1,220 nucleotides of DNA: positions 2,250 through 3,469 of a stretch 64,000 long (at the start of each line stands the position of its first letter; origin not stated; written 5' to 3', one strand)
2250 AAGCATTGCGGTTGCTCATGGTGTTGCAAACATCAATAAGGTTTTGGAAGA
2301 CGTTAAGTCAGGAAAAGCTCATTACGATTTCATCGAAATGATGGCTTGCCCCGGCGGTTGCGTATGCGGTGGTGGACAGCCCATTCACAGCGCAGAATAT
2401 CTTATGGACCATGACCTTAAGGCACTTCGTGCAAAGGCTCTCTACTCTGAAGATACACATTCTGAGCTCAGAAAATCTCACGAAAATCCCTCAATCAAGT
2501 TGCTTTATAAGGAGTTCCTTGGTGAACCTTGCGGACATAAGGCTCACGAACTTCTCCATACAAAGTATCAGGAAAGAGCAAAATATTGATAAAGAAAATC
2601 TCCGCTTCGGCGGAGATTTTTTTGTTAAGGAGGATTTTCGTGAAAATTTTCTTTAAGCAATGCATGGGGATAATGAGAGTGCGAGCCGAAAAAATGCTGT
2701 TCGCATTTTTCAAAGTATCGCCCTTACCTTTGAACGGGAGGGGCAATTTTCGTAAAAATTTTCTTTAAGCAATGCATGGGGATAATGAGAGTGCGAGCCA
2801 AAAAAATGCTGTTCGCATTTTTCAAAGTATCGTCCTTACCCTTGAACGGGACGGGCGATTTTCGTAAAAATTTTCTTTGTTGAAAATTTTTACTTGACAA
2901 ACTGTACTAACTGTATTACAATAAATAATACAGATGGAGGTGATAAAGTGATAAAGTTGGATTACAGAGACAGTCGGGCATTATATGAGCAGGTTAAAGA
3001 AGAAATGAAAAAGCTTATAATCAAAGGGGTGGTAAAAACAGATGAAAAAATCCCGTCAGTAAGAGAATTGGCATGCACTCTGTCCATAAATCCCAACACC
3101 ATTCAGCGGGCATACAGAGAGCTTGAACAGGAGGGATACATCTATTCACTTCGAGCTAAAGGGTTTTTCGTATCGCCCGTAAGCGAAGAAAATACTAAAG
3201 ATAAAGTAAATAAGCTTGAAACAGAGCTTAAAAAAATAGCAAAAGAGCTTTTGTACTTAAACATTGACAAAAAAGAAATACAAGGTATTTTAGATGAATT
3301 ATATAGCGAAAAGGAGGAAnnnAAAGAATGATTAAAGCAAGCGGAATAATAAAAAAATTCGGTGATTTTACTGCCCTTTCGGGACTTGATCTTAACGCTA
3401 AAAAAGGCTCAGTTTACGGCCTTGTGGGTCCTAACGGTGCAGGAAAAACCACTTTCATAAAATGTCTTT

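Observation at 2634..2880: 112-bp tandem repeat array with a promoter-like junction and terminator-like hairpin in each unit, between the hydrogenase operon and a GntR operon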

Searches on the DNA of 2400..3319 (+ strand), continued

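Call 26: search_rna_families(source=L002, start=4700, end=5000, threshold=evalue, max_evalue=1, show_alignments=3)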
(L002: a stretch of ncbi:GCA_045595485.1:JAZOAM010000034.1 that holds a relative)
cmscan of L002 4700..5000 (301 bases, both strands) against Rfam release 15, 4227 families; matches with E-value up to 1: 14.
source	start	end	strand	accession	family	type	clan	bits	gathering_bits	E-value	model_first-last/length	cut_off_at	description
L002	4703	4814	-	RF00512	Leu_leader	Cis-reg; leader;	-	32.8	50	3.2e-05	1-148/148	no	Leucine operon leader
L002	4701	4737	+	RF02075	STnc230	Gene; sRNA;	-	26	50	0.075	42-83/83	no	Enterobacterial sRNA STnc230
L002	4700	4734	+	RF00512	Leu_leader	Cis-reg; leader;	-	24.9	50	0.0036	114-148/148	5'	Leucine operon leader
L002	4701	4786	-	RF01859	Phe_leader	Cis-reg; leader;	-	24.6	55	0.043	1-125/125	no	Phenylalanine leader peptide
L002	4700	4732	+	RF01400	istR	Gene; antitoxin;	-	23.7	45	0.0074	98-130/130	5'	istR Hfq binding RNA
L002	4700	4759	-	RF02064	STnc370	Gene; sRNA;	-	23.7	54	0.54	1-71/71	no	Enterobacterial sRNA STnc370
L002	4702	4779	-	RF00079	OmrA-B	Gene; sRNA;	-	23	40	0.027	1-87/87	no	OmrA-B family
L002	4700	4765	+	RF01770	rimP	Cis-reg; leader;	-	22.7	47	0.13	27-102/102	5'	Gammaprotebacteria rimP leader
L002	4707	4730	+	RF00195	RsmY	Gene; sRNA;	CL00106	22.3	57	0.0013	98-121/121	no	RsmY RNA family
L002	4700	4774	-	RF02075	STnc230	Gene; sRNA;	-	22.2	50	0.45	1-83/83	no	Enterobacterial sRNA STnc230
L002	4703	4851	-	RF04180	BTnc231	Gene; sRNA;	-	20.5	80.4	0.039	1-154/154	no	Bacteroides sRNA BTnc231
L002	4700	4771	+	RF02351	psRNA14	Gene; sRNA;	-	20.1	60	0.48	4-84/84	5'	Proteobacteria sRNA psRNA14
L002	4700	4745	+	RF00697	mir-186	Gene; miRNA;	-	18.6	70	0.46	12-82/82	5'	mir-186 microRNA precursor family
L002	4700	4749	+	RF02621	BSnc120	Gene; sRNA;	-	17.7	114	0.23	36-88/88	5'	Brucella sRNA 120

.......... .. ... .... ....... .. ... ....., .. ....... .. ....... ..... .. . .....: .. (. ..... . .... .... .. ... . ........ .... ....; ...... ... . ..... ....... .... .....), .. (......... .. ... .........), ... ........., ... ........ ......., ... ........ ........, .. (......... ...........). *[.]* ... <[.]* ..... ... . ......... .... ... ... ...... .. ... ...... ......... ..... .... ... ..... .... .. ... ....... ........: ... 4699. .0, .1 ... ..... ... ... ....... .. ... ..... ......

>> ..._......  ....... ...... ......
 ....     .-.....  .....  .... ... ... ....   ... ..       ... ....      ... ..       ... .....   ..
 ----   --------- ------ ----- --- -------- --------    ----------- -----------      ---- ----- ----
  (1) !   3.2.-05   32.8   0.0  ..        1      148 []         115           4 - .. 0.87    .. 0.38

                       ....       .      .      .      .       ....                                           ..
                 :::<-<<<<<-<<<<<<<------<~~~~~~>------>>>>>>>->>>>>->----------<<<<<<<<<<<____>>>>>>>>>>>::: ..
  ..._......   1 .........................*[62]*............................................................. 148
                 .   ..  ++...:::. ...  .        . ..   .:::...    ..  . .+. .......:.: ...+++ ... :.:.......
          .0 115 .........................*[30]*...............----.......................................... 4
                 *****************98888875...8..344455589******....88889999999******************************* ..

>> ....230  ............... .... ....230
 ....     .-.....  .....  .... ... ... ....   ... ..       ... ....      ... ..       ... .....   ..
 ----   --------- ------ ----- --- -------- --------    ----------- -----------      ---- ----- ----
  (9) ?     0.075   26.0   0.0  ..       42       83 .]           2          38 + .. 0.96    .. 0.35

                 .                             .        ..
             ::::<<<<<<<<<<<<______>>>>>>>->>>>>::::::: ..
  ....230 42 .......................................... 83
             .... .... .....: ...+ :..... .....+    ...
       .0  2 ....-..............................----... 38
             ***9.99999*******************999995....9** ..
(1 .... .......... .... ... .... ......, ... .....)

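Call 33: search_dna_similar(query=L004:4270-4930:+, collection=phages, mode=distant, max_evalue=0.01)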
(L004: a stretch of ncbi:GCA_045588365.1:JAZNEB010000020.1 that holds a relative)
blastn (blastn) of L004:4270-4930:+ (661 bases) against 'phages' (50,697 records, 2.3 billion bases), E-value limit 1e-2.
No match.

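Call 34: search_dna_similar(query=L004:4270-4930:+, collection=plasmids, mode=distant, max_evalue=0.01)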
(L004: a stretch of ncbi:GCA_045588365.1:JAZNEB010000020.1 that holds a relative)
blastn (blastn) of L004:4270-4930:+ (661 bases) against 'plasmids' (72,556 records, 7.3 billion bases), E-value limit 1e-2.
No match.

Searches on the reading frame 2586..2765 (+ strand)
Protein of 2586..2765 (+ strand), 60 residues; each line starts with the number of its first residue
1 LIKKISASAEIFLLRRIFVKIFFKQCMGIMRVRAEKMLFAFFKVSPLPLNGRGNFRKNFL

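Call 55: search_protein_families(library=pfam, max_evalue=1, proteins=[window:2586-2765:+])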
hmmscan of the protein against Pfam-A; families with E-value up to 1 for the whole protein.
seq(60 aa): 0 families
